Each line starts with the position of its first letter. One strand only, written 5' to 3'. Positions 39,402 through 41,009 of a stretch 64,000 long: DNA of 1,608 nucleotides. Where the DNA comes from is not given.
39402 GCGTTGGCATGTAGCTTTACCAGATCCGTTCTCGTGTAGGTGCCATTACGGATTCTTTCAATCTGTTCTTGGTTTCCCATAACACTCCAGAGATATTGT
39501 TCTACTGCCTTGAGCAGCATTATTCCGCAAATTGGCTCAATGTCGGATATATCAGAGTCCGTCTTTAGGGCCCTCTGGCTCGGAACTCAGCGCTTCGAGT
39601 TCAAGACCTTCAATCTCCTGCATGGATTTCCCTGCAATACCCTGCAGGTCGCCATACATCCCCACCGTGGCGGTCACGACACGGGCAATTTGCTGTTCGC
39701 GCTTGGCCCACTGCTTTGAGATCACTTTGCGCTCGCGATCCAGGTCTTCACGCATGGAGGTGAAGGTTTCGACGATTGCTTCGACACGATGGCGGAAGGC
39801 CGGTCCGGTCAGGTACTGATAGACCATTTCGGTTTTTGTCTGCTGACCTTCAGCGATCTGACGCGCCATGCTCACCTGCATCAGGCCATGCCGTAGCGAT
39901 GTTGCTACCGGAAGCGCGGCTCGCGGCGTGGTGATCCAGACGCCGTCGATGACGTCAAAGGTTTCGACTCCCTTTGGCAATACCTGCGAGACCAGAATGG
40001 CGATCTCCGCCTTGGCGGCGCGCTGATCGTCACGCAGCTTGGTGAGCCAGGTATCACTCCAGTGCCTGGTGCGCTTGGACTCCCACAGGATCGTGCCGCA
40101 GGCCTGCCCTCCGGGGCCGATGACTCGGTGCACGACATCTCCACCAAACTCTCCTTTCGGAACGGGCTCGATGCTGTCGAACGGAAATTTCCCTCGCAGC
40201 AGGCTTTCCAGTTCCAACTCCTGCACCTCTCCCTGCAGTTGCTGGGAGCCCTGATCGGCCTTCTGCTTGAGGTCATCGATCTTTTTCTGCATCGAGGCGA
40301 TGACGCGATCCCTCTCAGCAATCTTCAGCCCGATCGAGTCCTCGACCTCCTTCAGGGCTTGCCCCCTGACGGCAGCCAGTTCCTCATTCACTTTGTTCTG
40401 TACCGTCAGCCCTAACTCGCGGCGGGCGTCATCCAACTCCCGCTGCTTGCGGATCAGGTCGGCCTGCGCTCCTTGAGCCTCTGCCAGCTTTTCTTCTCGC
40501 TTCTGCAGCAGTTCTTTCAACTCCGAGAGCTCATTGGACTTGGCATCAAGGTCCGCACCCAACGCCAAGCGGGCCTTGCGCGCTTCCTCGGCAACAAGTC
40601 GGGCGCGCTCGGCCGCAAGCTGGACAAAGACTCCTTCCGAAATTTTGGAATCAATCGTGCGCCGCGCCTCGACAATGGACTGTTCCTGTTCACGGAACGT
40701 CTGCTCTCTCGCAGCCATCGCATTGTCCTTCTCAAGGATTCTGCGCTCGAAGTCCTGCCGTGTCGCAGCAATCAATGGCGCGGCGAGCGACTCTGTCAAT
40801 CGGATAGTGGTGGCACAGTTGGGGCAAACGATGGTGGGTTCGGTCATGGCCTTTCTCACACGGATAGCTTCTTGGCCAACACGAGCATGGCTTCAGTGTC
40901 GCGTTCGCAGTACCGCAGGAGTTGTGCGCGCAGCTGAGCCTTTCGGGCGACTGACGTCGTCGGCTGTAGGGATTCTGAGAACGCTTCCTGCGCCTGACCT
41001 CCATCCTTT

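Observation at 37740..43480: WYL-regulated four-gene nuclease operon on a low-GC island between dnaB and hemY: candidate undescribed defence system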

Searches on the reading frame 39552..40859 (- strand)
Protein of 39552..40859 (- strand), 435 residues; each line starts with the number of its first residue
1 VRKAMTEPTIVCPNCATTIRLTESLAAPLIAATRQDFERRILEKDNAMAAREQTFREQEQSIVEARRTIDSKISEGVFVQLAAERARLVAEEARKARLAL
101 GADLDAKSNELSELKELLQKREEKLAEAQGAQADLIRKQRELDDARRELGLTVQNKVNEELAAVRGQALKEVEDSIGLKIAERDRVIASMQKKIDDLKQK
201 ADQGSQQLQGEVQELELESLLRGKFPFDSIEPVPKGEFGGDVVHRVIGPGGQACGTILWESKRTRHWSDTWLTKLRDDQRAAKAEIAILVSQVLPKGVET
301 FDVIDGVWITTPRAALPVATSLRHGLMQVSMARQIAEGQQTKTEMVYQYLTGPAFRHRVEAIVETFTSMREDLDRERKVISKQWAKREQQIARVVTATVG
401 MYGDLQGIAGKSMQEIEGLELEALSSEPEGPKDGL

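Call 3: search_protein_families(library=pfam, proteins=[window:39552-40859:-], max_evalue=0.1)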
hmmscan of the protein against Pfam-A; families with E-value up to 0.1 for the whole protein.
window:39552-40859:- (435 aa): 3 families
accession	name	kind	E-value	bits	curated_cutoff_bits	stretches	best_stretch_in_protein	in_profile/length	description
PF09903.14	DUF2130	-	3.4e-78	262.9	26.7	1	179-422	4-253/255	Uncharacterized protein conserved in bacteria (DUF2130)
PF02255.21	PTS_IIA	-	0.055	14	27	1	105-143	23-61/94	PTS system, Lactose/Cellobiose specific IIA subunit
PF24441.1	DUF7560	-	0.083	13.1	27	0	5-25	1-21/44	Family of unknown function (DUF7560)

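Call 4: search_protein_families(library=padloc, proteins=[window:39552-40859:-], max_evalue=0.1)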
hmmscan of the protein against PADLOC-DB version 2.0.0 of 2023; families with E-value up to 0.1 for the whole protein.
window:39552-40859:- (435 aa): 1 family
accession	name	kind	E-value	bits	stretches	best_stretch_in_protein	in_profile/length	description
PDLC03865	LmuB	-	0.0015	14.8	1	11-203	511-677/1007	-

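Call 5: search_protein_families(library=ncbifam, proteins=[window:39552-40859:-], max_evalue=0.1)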
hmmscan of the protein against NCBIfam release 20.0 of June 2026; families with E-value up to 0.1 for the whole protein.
window:39552-40859:- (435 aa): 1 family
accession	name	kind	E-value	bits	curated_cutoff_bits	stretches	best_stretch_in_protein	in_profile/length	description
TIGR02098.1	MJ0042_CXXC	domain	0.086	12.5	20.9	0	10-24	3-17/38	MJ0042-type zinc finger domain-containing protein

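Call 8: search_protein_families(library=phrogs, proteins=[window:39552-40859:-], max_evalue=0.01)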
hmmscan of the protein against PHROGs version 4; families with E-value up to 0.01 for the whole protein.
window:39552-40859:- (435 aa): 0 families

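Call 12: find_encoding_contigs(protein=window:39552-40859:-, flank=10000, max_places=6)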
Protein window:39552-40859:- (435 aa): no gene with exactly this product is on record in the collection.

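Call 13: find_homologous_proteins(query=window:39552-40859:-)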
Query window:39552-40859:- (435 aa): 8000 proteins with E <= 0.001 among 8000 candidates; the best 120 are listed.
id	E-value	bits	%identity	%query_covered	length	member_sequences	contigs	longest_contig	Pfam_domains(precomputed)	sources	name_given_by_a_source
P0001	3.8e-271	917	100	99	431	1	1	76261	PF09903.15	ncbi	-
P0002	6.8e-243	824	89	99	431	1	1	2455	PF09903.15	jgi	jgi:hypothetical protein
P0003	1.4e-232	790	89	97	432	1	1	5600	PF09903.15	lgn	-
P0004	5.9e-214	729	-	-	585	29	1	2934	PF09903.15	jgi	-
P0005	4.2e-212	723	-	-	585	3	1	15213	PF09903.15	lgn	-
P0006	1.4e-211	721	-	-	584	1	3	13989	PF09903.15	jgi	jgi:hypothetical protein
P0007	2.7e-211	720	-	-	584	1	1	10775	PF09903.15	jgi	jgi:hypothetical protein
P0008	5.8e-211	719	-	-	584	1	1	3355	PF09903.15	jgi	jgi:hypothetical protein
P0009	1.1e-210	718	66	90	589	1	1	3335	PF09903.15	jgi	jgi:hypothetical protein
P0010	1.3e-210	718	67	89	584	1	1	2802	PF09903.15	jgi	jgi:hypothetical protein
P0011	1.9e-210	717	-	-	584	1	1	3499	PF09903.15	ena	-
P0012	2.1e-210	717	-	-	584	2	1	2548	PF09903.15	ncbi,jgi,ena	jgi:hypothetical protein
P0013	1.7e-209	714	-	-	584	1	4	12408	PF09903.15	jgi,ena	-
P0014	1.8e-209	714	-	-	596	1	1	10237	PF09903.15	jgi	jgi:hypothetical protein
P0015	5.5e-209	712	66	90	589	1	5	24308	PF09903.15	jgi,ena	jgi:hypothetical protein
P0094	1.6e-189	648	72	97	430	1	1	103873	PF09903.15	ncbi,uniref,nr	ncbi:DUF2130 domain-containing protein [Sulfuritalea sp.]|uniref:DUF2130 domain-containing protein n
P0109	9.1e-189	646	71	98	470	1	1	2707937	PF09903.15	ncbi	-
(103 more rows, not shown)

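Call 14: find_encoding_contigs(protein=P0001, flank=10000, max_places=4)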
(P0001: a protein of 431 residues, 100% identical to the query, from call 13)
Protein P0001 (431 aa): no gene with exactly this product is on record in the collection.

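Call 15: find_encoding_contigs(protein=P0109, flank=10000, max_places=4)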
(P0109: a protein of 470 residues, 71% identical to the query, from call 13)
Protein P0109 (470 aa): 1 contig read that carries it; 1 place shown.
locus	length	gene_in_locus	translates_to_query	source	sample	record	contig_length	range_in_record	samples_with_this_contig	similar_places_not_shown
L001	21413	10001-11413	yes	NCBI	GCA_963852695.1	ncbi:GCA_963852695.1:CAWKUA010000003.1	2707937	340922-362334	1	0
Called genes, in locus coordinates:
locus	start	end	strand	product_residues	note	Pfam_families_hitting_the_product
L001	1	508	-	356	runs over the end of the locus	PF01790:LGT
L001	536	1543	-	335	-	PF02666:PS_Dcarbxylase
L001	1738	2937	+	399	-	PF10009:DUF2252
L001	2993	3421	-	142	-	-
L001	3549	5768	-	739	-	PF05787:PhoX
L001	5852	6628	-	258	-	PF13444:Acetyltransf_5, PF21926:FeeM (weak)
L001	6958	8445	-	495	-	PF02541:Ppx-GppA, PF21447:Ppx-GppA_III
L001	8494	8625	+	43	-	-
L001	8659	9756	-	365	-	PF13458:Peripla_BP_6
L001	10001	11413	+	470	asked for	PF09903:DUF2130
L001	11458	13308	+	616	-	PF11398:DUF2813 (faint), PF13175:AAA_15, PF13476:AAA_23 (weak), PF13304:AAA_21 (weak)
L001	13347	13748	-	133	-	PF01850:PIN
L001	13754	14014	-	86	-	PF04014:MazE_antitoxin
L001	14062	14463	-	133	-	PF01850:PIN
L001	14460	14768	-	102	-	PF09957:VapB_antitoxin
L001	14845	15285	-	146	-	PF01850:PIN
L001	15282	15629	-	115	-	PF22513:FitA-like_RHH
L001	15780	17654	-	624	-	PF13004:BACON (weak)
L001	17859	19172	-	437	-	PF25852:DUF6242_C (faint), PF15902:Sortilin-Vps10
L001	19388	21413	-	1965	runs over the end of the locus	PF00005:ABC_tran (faint), PF01443:Viral_helicase1 (faint), PF01637:ATPase_2 (faint), PF02463:SMC_N (faint), PF02492:cobW (faint), PF17755:UvrA_DNA-bind, PF13304:AAA_21 (weak), PF17760:UvrA_inter, +18 more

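Call 16: find_encoding_contigs(protein=P0094, flank=10000, max_places=4)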
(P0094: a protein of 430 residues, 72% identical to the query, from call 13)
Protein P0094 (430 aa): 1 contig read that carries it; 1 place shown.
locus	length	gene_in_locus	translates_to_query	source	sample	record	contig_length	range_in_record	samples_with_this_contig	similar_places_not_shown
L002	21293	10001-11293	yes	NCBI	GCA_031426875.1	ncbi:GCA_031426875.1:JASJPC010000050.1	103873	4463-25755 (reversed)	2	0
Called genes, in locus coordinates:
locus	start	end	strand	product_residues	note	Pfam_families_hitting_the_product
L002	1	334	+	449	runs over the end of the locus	PF02417:Chromate_transp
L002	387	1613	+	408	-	PF07690:MFS_1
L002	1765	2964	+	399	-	PF01058:Oxidored_q6, PF14720:NiFe_hyd_SSU_C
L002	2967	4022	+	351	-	PF14697:Fer4_21 (faint), PF13237:Fer4_10 (weak), PF13247:Fer4_11, PF12838:Fer4_7, PF00037:Fer4 (weak), PF12797:Fer4_2 (weak), PF12837:Fer4_6 (weak), PF13187:Fer4_9 (weak)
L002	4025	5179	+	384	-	PF03916:NrfD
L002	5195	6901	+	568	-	PF27537:HoxH, PF00374:NiFeSe_Hases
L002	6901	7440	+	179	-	PF01750:HycI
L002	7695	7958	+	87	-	PF01455:HupF_HypC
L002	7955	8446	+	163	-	PF11939:NiFe-hyd_HybE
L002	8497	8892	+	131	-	PF01814:Hemerythrin (weak)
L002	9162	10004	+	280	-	PF04383:KilA-N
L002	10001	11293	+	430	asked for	PF09903:DUF2130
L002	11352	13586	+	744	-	PF02463:SMC_N (weak), PF13166:AAA_13, PF13304:AAA_21 (faint)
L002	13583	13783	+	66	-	-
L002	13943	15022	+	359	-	PF01058:Oxidored_q6, PF14720:NiFe_hyd_SSU_C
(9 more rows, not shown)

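Call 18: find_related_loci(query=A1, collection=genome_contigs, flank=10000)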
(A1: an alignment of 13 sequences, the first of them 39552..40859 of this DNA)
Query A1 (435 aa) in genome_contigs; peptide patterns used: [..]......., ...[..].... (x = any residue, [..] = any of these).
600 stretches matched a pattern (row limit reached: there are more); 518 encode a relative of the query (tblastn E <= 1e-3); the best 80 are kept; 80 distinct loci.
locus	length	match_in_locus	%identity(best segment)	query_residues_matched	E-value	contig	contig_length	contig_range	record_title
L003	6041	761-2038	70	2-427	0e+0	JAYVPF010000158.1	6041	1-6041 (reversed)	MAG: Burkholderiales bacterium isolate GL72_DN_metabat_203_sub GL72_DN_metabat_203_sub_157, whole genome shotgun sequenc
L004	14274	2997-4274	70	2-427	0e+0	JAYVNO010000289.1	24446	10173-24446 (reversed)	MAG: Burkholderiales bacterium isolate GL65_DN_metabat_83 GL65_DN_metabat_83_288, whole genome shotgun sequence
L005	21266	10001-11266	72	5-426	0e+0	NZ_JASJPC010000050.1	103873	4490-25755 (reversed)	MAG: Sulfuritalea sp. isolate MAG_121 NODE_122_length_103873_cov_200.265041, whole genome shotgun sequence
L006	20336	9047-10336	70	5-434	0e+0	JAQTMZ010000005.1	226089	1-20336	MAG: Gallionella sp. isolate STA_52 NODE_101_length_226089_cov_115.273891_Sandtown_A, whole genome shotgun sequence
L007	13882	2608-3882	70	2-430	0e+0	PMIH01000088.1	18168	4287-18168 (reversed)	MAG: Rhodocyclaceae bacterium isolate fen_999 73.20120600_E3D.60_contig_29521, whole genome shotgun sequence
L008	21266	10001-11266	70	3-424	0e+0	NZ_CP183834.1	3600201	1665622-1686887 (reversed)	Ampullimonas aquatilis strain LMG 28208 chromosome, complete genome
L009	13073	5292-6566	70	5-433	0e+0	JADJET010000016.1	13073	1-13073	MAG: Gammaproteobacteria bacterium isolate Bjer_18-Q3-R1-45_BAT3C.258 tig00037435-10-133750, whole genome shotgun sequen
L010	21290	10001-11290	69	3-432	0e+0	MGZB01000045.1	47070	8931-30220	MAG: Gammaproteobacteria bacterium RIFOXYD12_FULL_61_37 rifoxyd3_full_scaffold_677, whole genome shotgun sequence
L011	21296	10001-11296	68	1-432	0e+0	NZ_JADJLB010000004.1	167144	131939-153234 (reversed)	MAG: Propionivibrio sp. isolate EsbE_18-Q3-R3-47_MAXAC.131 tig00001570-830810-2520410, whole genome shotgun sequence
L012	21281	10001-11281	68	1-427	0e+0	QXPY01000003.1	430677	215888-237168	MAG: Rhodocyclales bacterium GT-UBC 1_3, whole genome shotgun sequence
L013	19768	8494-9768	69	5-433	0e+0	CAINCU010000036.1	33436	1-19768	MAG: uncultured Gallionellaceae bacterium isolate MJ-time_bin-5145 genome assembly, contig: bin-5145:36/76, whole genome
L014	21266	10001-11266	70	5-426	0e+0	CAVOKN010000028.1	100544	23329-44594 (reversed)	MAG: uncultured beta proteobacterium isolate MFD00032.bin.2.86 genome assembly, contig: contig_90531, whole genome shotg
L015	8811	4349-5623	69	2-426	0e+0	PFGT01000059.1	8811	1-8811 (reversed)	MAG: Hydrogenophilales bacterium CG12_big_fil_rev_8_21_14_0_65_61_21 CG12_8_21_14_0.65_scaffold_3527_c, whole genome sho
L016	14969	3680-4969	68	4-433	0e+0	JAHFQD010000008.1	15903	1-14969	MAG: Candidatus Muproteobacteria bacterium isolate nzgw542 NODE_4545_length_15904_cov_2.807958, whole genome shotgun seq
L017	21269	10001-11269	69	5-427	0e+0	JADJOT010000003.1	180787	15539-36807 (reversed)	MAG: Candidatus Accumulibacter affinis isolate Fred_18-Q3-R57-64_BAT3C.720 tig00004116-10-1811050, whole genome shotgun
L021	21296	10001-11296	68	2-434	0e+0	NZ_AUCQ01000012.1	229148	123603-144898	Comamonas composti DSM 21721 G486DRAFT_scaffold00008.8_C, whole genome shotgun sequence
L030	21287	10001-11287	67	4-432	0e+0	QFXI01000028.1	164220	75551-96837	MAG: Candidatus Nitrotoga sp. LAW Ga0182497_128, whole genome shotgun sequence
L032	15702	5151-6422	67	1-424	0e+0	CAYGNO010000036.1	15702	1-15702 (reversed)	MAG TPA_asm: uncultured Sulfuricella sp. isolate ERP113451_co7_46 genome assembly, contig: NODE_2774_length_15702_cov_20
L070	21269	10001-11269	66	4-426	0e+0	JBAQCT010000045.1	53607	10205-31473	MAG: Gallionella sp. isolate MFD12004_ilm_asm_bin33 k127_41738, whole genome shotgun sequence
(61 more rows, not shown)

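Call 22: search_protein_families(library=pfam, proteins=[L012:7047-10016:+, L032:9109-10806:+, L012:11353-13638:+, L008:9105-10010:+, L030:11302-12576:+, L010:11320-14385:+, L021:12610-14523:+, L070:11927-12250:+], max_evalue=0.001)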
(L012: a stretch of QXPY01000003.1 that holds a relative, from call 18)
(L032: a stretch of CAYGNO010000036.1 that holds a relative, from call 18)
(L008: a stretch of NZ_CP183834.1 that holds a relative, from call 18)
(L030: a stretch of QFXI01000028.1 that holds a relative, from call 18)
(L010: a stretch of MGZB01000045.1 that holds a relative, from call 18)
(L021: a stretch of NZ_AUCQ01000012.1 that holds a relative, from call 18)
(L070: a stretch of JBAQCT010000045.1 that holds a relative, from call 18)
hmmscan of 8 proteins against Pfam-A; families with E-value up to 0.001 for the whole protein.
L012:7047-10016:+ (989 aa): 5 families
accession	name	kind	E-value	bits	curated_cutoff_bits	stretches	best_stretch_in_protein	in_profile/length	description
PF00176.29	SNF2-rel_dom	-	2.6e-33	115.8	24.9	1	55-264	17-230/290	SNF2-related domain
PF00271.37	Helicase_C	-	1.5e-20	73.9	23.5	1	441-549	4-110/110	Helicase conserved C-terminal domain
PF04851.21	ResIII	-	2.5e-09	37.7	22.5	1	38-201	4-162/164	Type III restriction enzyme, res subunit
PF00270.35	DEAD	-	6.6e-09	36.2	26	1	56-202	15-161/167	DEAD/DEAH box helicase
PF13872.12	AAA_34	-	0.00034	20.1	27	0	55-181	60-197/306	P-loop containing NTP hydrolase pore-1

L032:9109-10806:+ (565 aa): 2 families
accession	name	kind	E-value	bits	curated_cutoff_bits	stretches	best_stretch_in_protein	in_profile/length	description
PF01555.25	N6_N4_Mtase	-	7.5e-47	160.5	26.7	1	68-370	1-217/221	DNA methylase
PF03602.21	Cons_hypoth95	-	0.00099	19.3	24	0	52-96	99-142/182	Conserved hypothetical protein 95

L012:11353-13638:+ (761 aa): 3 families
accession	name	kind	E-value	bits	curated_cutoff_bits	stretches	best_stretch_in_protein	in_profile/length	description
PF13166.12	AAA_13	-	1.2e-39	137.1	36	2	246-687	237-657/713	AAA domain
PF02463.25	SMC_N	-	0.00046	20.1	40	0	411-606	135-207/220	RecF/RecN/SMC N terminal domain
PF13476.12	AAA_23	-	0.00051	21.2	27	0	27-83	20-75/201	AAA domain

L008:9105-10010:+ (301 aa): 1 family
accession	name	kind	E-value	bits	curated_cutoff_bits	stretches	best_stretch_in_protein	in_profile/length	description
PF02498.22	Bro-N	-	1.5e-08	35.6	25.6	1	21-117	2-93/96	BRO family, N-terminal domain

L030:11302-12576:+ (424 aa): 1 family
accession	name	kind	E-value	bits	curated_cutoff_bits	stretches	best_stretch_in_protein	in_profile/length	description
PF13289.12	SIR2_2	-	7.3e-15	55.7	24.5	1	161-314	2-111/141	SIR2-like domain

L010:11320-14385:+ (1021 aa): 2 families
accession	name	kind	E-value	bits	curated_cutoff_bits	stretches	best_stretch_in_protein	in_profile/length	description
PF02463.25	SMC_N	-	2.5e-09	37.3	40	1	356-971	19-208/220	RecF/RecN/SMC N terminal domain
PF13304.12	AAA_21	-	2.9e-07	31.3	27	1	894-964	231-302/304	AAA domain, putative AbiEii toxin, Type IV TA system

L021:12610-14523:+ (637 aa): 4 families
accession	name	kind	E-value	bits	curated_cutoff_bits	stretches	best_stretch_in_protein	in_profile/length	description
PF01935.23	DUF87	-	1.6e-31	110.6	23.2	1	145-444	2-218/220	Helicase HerA, central domain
PF10412.15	TrwB_AAD_bind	-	9.8e-09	35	20.5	1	163-218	12-63/387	Type IV secretion-system coupling protein DNA-binding domain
PF05872.18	HerA_C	-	5.8e-06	25.7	22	0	453-562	246-361/502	Helicase HerA-like C-terminal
PF01580.24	FtsK_SpoIIIE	-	3.4e-05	23.8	24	0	159-187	33-60/221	FtsK/SpoIIIE family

L070:11927-12250:+ (107 aa): 3 families
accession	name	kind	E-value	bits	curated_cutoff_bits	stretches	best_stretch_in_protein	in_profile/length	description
PF01381.28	HTH_3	-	4.6e-08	33.4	23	1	46-88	1-43/55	Helix-turn-helix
PF13560.12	HTH_31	-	4.7e-05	24.1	27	1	48-98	8-59/64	Helix-turn-helix domain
PF13744.12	HTH_37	-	0.00022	21.4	27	1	28-92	5-70/80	Helix-turn-helix domain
